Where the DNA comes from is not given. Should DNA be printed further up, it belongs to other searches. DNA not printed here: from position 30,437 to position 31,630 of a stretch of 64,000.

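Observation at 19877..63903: Nine T9SS cargo genes are interleaved with a complete Wzx/Wzy/Wza/Wzc-type glycan pathway; this may be a cargo-plus-anchor-glycan surface-coat locus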

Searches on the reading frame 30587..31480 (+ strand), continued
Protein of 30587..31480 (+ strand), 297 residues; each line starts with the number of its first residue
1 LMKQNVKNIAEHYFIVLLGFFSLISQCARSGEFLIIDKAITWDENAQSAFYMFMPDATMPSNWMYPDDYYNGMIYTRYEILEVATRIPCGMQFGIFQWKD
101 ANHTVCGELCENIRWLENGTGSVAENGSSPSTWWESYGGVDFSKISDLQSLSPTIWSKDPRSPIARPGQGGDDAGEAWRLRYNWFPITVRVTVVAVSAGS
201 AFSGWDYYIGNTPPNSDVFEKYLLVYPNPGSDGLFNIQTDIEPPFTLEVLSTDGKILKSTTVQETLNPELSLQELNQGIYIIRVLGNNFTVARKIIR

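Call 38: search_protein_families(library=pfam, proteins=[L012:331-2208:-, L012:2482-3780:-, L012:4444-5472:-, L012:5567-6658:-, L012:6701-7381:-, L012:8067-9341:-, L012:13806-14846:-, L012:14843-16903:-, L012:17587-20094:+, L011:8051-9463:-], max_evalue=0.001)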
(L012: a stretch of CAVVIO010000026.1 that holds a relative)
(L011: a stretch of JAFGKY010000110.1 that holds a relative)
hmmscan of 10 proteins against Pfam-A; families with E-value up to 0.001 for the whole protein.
L012:331-2208:- (625 aa): 3 families
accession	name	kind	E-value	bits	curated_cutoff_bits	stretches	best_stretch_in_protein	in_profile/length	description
PF12969.12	DUF3857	-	5.5e-18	66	24.6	1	46-199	3-162/170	Domain of Unknown Function with PDB structure (DUF3857)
PF12970.12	DUF3858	-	3e-06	27.8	27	1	533-609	31-107/116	Domain of Unknown Function with PDB structure (DUF3858)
PF01841.26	Transglut_core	-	3.7e-06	27.6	23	1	266-347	5-83/108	Transglutaminase-like superfamily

L012:2482-3780:- (432 aa): 2 families
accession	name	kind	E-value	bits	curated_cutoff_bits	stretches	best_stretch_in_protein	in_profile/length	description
PF01551.29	Peptidase_M23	-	4.5e-34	117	28.7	1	328-426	1-96/96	Peptidase family M23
PF05569.17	Peptidase_M56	-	2.2e-12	47.2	31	1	99-261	114-296/296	BlaR1 peptidase M56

L012:4444-5472:- (342 aa): 5 families
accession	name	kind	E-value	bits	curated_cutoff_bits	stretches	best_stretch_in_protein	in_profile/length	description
PF13302.13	Acetyltransf_3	-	1.1e-26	94.6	25.4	1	169-311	1-138/138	Acetyltransferase (GNAT) domain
PF12900.13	Pyridox_ox_2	-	4.7e-25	88.6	27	1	12-150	3-140/140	Pyridoxamine 5'-phosphate oxidase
PF00583.31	Acetyltransf_1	-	2.6e-08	34.6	20.7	1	227-310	35-116/116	Acetyltransferase (GNAT) family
PF13420.13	Acetyltransf_4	-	4.6e-07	30.4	24.3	1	178-329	7-153/155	Acetyltransferase (GNAT) domain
PF01243.27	PNPOx_N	-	4.7e-07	30.6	28.1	1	14-147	5-117/120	Pyridoxamine 5'-phosphate oxidase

L012:5567-6658:- (363 aa): 1 family
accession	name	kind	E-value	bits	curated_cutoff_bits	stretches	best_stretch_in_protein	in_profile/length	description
PF07859.19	Abhydrolase_3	-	0.00019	21.7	25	0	237-287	57-110/210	alpha/beta hydrolase fold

L012:6701-7381:- (226 aa): 0 families

L012:8067-9341:- (424 aa): 0 families

L012:13806-14846:- (346 aa): 0 families

L012:14843-16903:- (686 aa): 3 families
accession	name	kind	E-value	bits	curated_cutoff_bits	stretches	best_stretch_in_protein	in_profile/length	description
PF03572.23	Peptidase_S41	-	2.3e-40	138.3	24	1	355-526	1-164/165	Peptidase family S41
PF17804.6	TSP_NTD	-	3.8e-11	44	26.4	1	51-231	20-186/188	Tail specific protease N-terminal domain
PF11818.13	DUF3340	-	1.5e-06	28.9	28.6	1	555-679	24-154/155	C-terminal domain of tail specific protease (DUF3340)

L012:17587-20094:+ (835 aa): 11 families
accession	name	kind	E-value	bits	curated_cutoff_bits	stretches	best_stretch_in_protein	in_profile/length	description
PF13426.13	PAS_9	-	4.8e-34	117.2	27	3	216-319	2-103/103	PAS domain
PF08447.18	PAS_3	-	2.1e-27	95.6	25.6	1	355-437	2-83/89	PAS fold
PF00989.32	PAS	-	1.3e-18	67.5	22.6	2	206-317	2-113/113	PAS fold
PF13188.13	PAS_8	-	9.6e-18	63.8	21.8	2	207-259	3-51/65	PAS domain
PF08448.16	PAS_4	-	8.7e-15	55.3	23.1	1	212-322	2-110/110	PAS fold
PF02518.31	HATPase_c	-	3.9e-12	47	26.4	1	740-832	3-108/111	Histidine kinase-, DNA gyrase B-, and HSP90-like ATPase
PF07730.19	HisKA_3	-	2.7e-06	28.3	24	1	636-699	1-66/68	Histidine kinase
PF13589.12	HATPase_c_3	-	6.4e-06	26.7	25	1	742-810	2-68/137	Histidine kinase-, DNA gyrase B-, and HSP90-like ATPase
PF20969.2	MASE11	-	9.1e-06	26.1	27.3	1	17-180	3-166/168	MASE11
PF14598.12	PAS_11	-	0.00021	21.7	25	0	350-432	10-89/109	PAS domain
PF14163.11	SieB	-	0.00098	19.2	26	0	132-201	5-73/147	Super-infection exclusion protein B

L011:8051-9463:- (470 aa): 2 families
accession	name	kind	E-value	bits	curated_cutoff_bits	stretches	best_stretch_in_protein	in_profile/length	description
PF02397.22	Bac_transf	-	2.9e-66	222.8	27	1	277-465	1-178/179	Bacterial sugar transferase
PF13727.12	CoA_binding_3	-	2e-07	31.6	25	1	76-239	17-173/175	CoA-binding domain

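Call 68: find_related_loci(query=A1, collection=metagenome_contigs, flank=10000)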
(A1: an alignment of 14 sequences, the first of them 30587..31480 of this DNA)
Query A1 (297 aa) in metagenome_contigs; peptide patterns used: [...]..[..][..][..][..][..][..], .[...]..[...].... (x = any residue, [..] = any of these).
600 stretches matched a pattern (row limit reached: there are more); 3 encode a relative of the query (tblastn E <= 1e-3); 3 distinct loci.
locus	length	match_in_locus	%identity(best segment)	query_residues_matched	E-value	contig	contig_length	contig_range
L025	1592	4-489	73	49-210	3e-90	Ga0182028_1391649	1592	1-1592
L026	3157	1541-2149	33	1-211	8e-24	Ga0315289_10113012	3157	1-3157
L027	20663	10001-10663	35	8-239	4e-37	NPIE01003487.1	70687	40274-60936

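Call 70: list_cluster_members(proteins=[P0001, P0161])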
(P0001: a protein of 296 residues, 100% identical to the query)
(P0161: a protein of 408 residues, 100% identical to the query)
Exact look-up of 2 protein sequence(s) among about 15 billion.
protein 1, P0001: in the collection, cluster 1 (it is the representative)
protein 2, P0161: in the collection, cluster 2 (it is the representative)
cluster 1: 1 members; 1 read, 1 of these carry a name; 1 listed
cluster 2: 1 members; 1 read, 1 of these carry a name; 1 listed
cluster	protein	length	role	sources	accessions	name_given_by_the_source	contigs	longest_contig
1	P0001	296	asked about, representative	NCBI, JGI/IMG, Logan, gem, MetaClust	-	hypothetical protein | \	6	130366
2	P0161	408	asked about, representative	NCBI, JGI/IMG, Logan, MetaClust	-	hypothetical protein | \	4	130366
